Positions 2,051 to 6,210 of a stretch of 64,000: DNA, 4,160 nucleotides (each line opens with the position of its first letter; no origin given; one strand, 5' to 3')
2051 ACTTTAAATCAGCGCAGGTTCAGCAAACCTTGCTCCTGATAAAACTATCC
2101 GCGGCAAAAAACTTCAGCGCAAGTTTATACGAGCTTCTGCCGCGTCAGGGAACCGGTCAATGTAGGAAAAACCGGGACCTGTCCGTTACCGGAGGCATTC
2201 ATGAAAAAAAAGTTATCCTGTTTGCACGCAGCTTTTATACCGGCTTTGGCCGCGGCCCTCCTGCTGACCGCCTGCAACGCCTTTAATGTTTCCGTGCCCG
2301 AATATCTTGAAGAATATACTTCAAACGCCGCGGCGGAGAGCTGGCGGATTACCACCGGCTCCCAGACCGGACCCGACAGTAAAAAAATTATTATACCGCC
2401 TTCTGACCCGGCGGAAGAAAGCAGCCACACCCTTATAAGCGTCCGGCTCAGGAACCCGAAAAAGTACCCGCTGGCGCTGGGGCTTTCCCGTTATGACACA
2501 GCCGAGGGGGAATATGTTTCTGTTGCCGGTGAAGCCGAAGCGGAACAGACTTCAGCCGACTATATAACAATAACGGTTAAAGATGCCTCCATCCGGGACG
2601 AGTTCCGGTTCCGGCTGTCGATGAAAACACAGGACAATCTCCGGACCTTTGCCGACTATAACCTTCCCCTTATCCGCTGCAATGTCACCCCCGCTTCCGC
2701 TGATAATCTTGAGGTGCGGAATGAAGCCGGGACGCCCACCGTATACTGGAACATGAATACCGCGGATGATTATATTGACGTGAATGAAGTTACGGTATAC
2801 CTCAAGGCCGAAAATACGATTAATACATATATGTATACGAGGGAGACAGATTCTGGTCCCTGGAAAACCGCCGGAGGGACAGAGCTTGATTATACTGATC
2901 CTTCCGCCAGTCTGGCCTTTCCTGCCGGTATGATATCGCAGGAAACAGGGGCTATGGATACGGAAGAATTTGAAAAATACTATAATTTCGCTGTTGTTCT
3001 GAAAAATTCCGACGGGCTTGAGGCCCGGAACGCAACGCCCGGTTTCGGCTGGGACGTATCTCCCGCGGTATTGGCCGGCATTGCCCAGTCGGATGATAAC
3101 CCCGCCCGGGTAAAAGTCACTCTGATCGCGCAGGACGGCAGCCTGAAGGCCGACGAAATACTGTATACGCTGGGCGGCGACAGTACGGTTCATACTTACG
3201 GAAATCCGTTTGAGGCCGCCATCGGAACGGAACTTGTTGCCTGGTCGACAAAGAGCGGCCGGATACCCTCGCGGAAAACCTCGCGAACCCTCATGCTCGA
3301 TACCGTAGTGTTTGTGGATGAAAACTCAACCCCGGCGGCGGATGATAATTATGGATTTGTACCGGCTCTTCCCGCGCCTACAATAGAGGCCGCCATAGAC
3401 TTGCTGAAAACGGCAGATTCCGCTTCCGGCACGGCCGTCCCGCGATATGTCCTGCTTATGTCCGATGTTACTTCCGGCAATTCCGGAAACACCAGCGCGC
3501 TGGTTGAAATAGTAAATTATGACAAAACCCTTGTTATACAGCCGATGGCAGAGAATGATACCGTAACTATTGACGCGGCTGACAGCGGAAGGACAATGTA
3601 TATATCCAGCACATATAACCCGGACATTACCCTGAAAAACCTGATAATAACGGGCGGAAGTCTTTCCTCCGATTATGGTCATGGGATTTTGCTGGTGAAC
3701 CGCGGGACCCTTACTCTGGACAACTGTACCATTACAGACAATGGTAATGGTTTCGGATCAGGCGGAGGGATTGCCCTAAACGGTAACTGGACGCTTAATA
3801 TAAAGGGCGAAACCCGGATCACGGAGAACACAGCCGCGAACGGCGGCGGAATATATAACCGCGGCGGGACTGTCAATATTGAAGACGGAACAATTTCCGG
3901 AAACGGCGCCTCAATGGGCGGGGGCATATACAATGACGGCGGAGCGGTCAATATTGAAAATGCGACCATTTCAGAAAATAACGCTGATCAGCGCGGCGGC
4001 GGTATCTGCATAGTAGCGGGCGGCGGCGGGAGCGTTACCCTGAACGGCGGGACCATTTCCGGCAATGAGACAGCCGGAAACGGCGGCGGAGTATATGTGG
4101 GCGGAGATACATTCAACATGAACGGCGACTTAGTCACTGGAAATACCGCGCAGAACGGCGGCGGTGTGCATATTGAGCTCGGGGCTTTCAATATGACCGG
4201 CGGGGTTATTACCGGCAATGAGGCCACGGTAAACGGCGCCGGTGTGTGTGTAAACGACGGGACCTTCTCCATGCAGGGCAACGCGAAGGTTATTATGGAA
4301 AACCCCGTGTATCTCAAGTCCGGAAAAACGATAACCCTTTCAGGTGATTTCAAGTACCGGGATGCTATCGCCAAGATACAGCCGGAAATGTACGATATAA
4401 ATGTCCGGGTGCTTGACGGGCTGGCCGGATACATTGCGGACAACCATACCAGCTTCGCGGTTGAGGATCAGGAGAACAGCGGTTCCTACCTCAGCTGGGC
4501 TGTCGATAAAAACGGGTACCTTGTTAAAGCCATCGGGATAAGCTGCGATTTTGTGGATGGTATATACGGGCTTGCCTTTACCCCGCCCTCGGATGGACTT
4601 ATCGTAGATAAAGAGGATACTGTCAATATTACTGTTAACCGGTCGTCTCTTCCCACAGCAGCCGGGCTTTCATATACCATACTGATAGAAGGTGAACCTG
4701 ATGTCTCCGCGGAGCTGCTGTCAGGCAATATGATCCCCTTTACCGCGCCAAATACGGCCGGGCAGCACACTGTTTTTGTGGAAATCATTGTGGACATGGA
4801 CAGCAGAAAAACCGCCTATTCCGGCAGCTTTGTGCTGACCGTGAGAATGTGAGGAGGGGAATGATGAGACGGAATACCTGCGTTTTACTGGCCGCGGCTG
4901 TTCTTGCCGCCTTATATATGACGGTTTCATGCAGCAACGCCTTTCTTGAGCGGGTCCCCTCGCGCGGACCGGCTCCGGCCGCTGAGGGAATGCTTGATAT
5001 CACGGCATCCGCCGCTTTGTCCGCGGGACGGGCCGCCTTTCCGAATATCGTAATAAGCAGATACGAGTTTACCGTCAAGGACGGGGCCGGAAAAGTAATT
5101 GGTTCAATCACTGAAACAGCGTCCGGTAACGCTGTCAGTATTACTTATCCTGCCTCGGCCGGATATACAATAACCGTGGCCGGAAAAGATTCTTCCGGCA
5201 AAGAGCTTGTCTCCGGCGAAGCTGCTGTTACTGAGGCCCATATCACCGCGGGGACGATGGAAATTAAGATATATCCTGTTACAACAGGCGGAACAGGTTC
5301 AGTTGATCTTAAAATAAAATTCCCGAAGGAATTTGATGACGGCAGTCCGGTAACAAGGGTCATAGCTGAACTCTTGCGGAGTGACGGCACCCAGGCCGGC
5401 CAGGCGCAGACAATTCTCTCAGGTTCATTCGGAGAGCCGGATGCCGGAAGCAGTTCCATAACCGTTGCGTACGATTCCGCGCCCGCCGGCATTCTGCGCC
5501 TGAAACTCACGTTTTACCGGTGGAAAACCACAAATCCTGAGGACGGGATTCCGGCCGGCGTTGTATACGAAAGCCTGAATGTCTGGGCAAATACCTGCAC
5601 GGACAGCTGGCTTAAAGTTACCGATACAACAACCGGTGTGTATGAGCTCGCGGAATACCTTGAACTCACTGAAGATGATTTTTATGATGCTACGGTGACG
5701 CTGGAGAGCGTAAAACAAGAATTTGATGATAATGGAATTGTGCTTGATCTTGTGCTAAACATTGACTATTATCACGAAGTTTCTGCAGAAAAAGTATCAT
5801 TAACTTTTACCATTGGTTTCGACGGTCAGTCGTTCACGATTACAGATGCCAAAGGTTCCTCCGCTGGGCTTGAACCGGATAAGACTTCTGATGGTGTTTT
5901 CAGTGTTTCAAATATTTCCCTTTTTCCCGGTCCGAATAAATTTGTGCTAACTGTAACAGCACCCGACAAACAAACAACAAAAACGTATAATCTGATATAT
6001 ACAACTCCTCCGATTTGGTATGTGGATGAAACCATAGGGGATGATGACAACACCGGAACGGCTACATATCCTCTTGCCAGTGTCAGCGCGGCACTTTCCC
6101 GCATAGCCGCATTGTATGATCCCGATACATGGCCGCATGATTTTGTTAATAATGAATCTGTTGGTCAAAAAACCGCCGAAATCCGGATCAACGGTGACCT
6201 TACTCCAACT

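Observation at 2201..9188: Tandem giant Pmp-like beta-helix lipoproteins. The second may be phase-variable at an A-tract.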

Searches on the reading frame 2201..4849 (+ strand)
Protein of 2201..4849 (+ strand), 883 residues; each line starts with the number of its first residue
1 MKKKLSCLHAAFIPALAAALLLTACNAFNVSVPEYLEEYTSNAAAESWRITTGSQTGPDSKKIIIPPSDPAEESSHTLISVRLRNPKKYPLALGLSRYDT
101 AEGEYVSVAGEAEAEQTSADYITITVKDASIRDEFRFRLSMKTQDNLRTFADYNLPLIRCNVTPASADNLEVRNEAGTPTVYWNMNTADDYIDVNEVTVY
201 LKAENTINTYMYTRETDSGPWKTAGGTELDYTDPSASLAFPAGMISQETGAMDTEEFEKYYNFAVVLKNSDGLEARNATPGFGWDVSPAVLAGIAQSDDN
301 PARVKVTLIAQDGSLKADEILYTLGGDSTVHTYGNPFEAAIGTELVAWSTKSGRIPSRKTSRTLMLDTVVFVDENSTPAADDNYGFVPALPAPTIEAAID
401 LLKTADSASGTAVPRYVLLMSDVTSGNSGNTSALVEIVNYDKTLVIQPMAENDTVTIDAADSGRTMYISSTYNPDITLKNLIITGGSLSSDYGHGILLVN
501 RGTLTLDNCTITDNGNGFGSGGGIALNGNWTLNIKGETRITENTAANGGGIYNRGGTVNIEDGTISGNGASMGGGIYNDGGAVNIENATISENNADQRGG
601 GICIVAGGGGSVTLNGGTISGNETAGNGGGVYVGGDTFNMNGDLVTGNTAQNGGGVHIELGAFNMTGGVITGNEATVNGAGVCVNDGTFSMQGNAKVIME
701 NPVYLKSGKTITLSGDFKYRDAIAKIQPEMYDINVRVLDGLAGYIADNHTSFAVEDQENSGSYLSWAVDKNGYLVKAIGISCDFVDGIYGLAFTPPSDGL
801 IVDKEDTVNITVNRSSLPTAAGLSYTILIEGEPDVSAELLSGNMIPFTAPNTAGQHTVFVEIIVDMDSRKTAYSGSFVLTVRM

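Call 9: search_protein_families(library=pfam, max_evalue=0.01, proteins=[window:2201-4849:+])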
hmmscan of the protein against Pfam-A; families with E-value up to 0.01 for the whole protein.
window:2201-4849:+ (883 aa): 0 families

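Call 10: search_protein_families(library=ncbifam, max_evalue=0.01, proteins=[window:2201-4849:+])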
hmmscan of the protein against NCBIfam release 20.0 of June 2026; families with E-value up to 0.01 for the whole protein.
window:2201-4849:+ (883 aa): 0 families

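Call 28: find_homologous_proteins(query=window:2201-4849:+)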
Query window:2201-4849:+ (883 aa): 9 proteins with E <= 0.001 among 8000 candidates.
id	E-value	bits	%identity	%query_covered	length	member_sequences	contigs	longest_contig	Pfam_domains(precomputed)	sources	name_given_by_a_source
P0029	0.0e+0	1967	100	100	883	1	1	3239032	-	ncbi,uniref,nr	ncbi:right-handed parallel beta-helix repeat-containing protein [Brucepastera parasyntrophica]|unire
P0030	5.7e-13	66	31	25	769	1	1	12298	PF18998.7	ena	-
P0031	6.5e-10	56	39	14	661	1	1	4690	PF13229.13,PF02415.24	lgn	-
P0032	7.1e-10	56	32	34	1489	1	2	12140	PF09479.17,PF13306.13,PF00041.28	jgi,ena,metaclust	metaclust:\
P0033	2.0e-9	54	30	13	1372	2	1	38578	PF00932.26,PF02415.24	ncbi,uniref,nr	ncbi:hypothetical protein CYMTET_14359 [Cymbomonas tetramitiformis]|uniref:Right handed beta helix d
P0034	2.5e-7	47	32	22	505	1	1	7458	PF11617.14,PF02415.24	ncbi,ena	-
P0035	5.0e-6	43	37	13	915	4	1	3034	PF02415.24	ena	-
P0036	8.6e-6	42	27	37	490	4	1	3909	PF13229.13,PF05048.20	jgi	jgi:parallel beta-helix repeat protein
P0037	9.0e-5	39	42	15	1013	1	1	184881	-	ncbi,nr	ncbi:MAG: right-handed parallel beta-helix repeat-containing protein [Oscillospiraceae bacterium]|nr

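Call 72: predict_structure(alignment_id=A2)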
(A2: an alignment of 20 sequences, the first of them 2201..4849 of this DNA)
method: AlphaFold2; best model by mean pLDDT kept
length: 883 residues; sequences in the alignment: 20
mean_pLDDT: 79.9   pTM: 0.66
mean pLDDT of the five models: 79.9, 79.6, 79.1, 78.9, 78.1
residues with pLDDT >= 90: 400; 70-90: 260; 50-70: 101; < 50: 122
segments of 3 or more residues with pLDDT < 50: 1-3, 732-750, 783-800, 802-806, 813-883
pLDDT, mean of each block of 10 residues (from residue 1): 51 74 55 66 87 83 86 85 90 84 60 89 91 88 89 90 85 88 73 83 88 82 89 89 78 80 90 86 79 92 95 87 84 95 94 82 93 92 92 93 72 89 78 90 94 93 91 96 92 93 98 89 94 97 93 97 89 94 97 95 90 96 96 96 95 96 94 93 94 87 85 71 73 42 43 56 59 64 47 43 49 45 44 38 39 41 44 40 39
secondary structure, 60 per line:
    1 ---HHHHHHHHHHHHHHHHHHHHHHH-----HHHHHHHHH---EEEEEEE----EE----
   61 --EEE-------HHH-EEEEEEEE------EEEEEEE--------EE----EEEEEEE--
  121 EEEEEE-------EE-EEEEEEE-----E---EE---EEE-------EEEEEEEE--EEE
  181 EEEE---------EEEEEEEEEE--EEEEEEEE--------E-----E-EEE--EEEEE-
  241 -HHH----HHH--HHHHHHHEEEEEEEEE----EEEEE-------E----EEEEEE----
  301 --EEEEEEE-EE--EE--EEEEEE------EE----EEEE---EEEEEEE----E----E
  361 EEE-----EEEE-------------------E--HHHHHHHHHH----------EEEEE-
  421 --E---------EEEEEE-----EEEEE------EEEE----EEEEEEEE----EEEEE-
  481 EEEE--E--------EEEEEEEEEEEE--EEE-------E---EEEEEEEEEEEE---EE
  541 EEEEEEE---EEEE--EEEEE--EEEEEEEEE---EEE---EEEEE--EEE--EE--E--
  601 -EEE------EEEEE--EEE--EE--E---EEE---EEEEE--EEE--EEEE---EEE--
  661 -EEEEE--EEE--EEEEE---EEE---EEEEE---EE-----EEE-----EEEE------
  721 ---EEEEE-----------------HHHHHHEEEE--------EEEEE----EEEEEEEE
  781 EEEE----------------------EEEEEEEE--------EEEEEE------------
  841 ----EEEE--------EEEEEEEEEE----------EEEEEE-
elements in order (helices of 4 or more, strands of 3 or more residues): H4-26 H32-40 E44-50 E63-65 E77-84 E91-97 E112-118 E121-126 E137-143 E158-160 E168-175 E178-184 E194-203 E206-213 E230-232 E235-239 H254-260 E261-269 E274-278 E291-296 E303-309 E319-324 E337-340 E344-350 E360-363 E369-372 H395-404 E415-419 E433-438 E444-448 E455-458 E463-470 E475-479 E481-484 E496-507 E510-512 E524-535 E539-547 E551-554 E557-561 E564-572 E576-578 E582-586 E589-591 E602-604 E611-615 E618-620 E631-633 E637-641 E644-646 E649-652 E656-658 E662-666 E669-671 E674-678 E682-684 E688-692 E703-705 E711-714 E724-728 H746-751 E752-755 E764-768 E773-784 E807-814 E823-828 E845-848 E857-866 E877-882

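Call 96: fold_search(model_id=the predicted structure, library=pdb)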
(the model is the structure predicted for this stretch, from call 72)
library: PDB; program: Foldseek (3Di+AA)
matches with E <= 10: 1951; with E <= 0.001: 153
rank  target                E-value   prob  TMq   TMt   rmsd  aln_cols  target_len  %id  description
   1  7z0l_A                1.8e-07  1.00  0.13  0.31  23.9       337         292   13  IL-27 signalling complex (released 2022-07-27)
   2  5e53_D                2.2e-07  1.00  0.12  0.27  20.5       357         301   12  Crystal structure of chicken CNTN1 FN1-FN3 domains (released 2016-08-31)
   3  1i1r_A                2.8e-07  1.00  0.14  0.32  24.2       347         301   11  CRYSTAL STRUCTURE OF A CYTOKINE/RECEPTOR COMPLEX (released 2001-03-28)
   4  5e53_A                3.0e-07  1.00  0.12  0.28  20.8       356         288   10  Crystal structure of chicken CNTN1 FN1-FN3 domains (released 2016-08-31)
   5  8k53_A                3.2e-07  1.00  0.11  0.12  26.9       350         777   14  Structure of the Dimeric Human CNTN2 Ig 1-6-FNIII 1-2 Domain in an Asymmetric State (released 2023-12-06)
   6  7mro                  3.3e-07  1.00  0.12  0.27  20.1       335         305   11  Zebrafish CNTN4 FN1-FN3 domains (released 2022-01-05)
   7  5e55_A                4.6e-07  1.00  0.12  0.27  17.5       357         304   10  Crystal structure of mouse CNTN6 FN1-FN3 domains (released 2016-08-31)
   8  2jll                  5.3e-07  1.00  0.11  0.21  24.5       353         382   10  Crystal structure of NCAM2 IgIV-FN3II (released 2009-11-17)
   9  7mrn_B                5.5e-07  1.00  0.11  0.27  20.8       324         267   10  Mouse CNTN5 APP complex (released 2022-01-05)
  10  5e4s                  6.9e-07  1.00  0.11  0.27  19.5       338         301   10  Crystal structure of mouse CNTN4 FN1-FN3 domains (released 2016-08-31)
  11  9mfg_A                8.3e-07  1.00  0.13  0.33  19.1       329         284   11  Complex of IL23 receptor and VHH (released 2025-05-21)
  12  9mfg_B                9.1e-07  1.00  0.13  0.31  20.3       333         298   10  Complex of IL23 receptor and VHH (released 2025-05-21)
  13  8d7h_A                1.0e-06  1.00  0.14  0.30  21.7       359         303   12  Cryo-EM structure of human CLCF1 in complex with CRLF1 and CNTFR alpha (released 2023-03-29)
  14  5e53_C                1.4e-06  1.00  0.12  0.28  19.5       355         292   11  Crystal structure of chicken CNTN1 FN1-FN3 domains (released 2016-08-31)
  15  5mzv_C                1.8e-06  1.00  0.13  0.30  20.4       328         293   12  IL-23:IL-23R:Nb22E11 complex (released 2018-01-03)
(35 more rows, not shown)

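Call 97: list_cluster_members(proteins=[P0001, P0029, P0067])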
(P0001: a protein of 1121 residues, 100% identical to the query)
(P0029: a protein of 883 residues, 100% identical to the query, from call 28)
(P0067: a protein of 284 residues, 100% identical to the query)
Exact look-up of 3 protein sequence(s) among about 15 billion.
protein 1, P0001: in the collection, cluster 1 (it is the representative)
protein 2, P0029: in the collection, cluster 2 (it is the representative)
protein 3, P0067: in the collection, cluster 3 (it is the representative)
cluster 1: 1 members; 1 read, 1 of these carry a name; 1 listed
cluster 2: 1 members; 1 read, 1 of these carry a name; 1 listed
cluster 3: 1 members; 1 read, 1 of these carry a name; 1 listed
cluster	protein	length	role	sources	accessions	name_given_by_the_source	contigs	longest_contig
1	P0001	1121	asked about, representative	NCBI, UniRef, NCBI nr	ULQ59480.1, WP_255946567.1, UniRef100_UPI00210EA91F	right-handed parallel beta-helix repeat-containing protein [Brucepastera parasyntrophica] | right-handed parallel beta-helix repeat-containing protein n=1 Tax=Brucepastera ...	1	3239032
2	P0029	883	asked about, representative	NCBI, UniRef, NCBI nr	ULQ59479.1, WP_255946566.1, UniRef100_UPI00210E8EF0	right-handed parallel beta-helix repeat-containing protein [Brucepastera parasyntrophica] | right-handed parallel beta-helix repeat-containing protein n=1 Tax=Brucepastera ...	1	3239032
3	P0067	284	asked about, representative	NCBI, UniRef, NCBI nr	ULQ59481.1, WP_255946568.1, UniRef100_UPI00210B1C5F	hypothetical protein K7I13_13550 [Brucepastera parasyntrophica] | hypothetical protein n=1 Tax=Brucepastera parasyntrophica TaxID=2880008 ... | hypothetical protein [Brucepastera parasyntrophica]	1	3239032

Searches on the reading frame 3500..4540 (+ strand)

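Call 29: search_protein_families(library=pfam, max_evalue=10, proteins=[window:3500-4540:+])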
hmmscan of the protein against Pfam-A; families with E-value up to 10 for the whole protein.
window:3500-4540:+ (347 aa): 2 families
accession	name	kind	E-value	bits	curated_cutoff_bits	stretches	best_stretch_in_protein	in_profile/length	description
PF02415.23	Chlam_PMP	-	0.07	13.9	20.6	3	106-120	3-18/19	Chlamydia polymorphic membrane protein (Chlamydia_PMP) repeat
PF16318.11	DUF4957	-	0.55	10.5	30.8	1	22-85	49-91/142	Domain of unknown function (DUF4957)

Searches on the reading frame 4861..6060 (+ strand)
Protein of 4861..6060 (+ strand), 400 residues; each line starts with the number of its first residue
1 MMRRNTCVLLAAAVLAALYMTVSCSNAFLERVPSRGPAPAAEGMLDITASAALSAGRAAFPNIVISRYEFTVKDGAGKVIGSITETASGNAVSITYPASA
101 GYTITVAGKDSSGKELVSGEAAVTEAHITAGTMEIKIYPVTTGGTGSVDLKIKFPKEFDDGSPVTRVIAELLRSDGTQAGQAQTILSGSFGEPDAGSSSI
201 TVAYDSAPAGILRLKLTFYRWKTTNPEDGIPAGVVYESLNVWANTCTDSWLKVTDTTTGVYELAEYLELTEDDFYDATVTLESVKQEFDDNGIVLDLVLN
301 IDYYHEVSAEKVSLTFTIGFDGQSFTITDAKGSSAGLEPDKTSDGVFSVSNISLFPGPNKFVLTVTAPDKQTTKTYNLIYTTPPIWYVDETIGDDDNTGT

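Call 29: search_protein_families(library=pfam, max_evalue=10, proteins=[window:4861-6060:+])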
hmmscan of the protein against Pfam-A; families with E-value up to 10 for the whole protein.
window:4861-6060:+ (400 aa): 6 families
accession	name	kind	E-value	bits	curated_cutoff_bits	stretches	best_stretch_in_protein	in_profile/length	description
PF12733.13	Cadherin-like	-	0.00018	22.3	24.2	1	349-378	55-84/89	Cadherin-like beta sandwich domain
PF18911.6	PKD_4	-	0.0043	17.5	27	1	50-116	19-76/85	PKD domain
PF17936.7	Big_6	-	0.01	16.5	27.6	1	71-124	28-80/83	Bacterial Ig domain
PF21618.2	OST_P1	-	0.016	16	27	1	247-310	12-75/93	Oligosaccharyl transferase, Peripheral 1 domain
PF00801.26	PKD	-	0.044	14.2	23.5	1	67-114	31-71/80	PKD domain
PF12604.14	gp37_C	-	0.13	12.9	22.5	1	236-277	53-94/95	Tail fibre protein gp37 C terminal domain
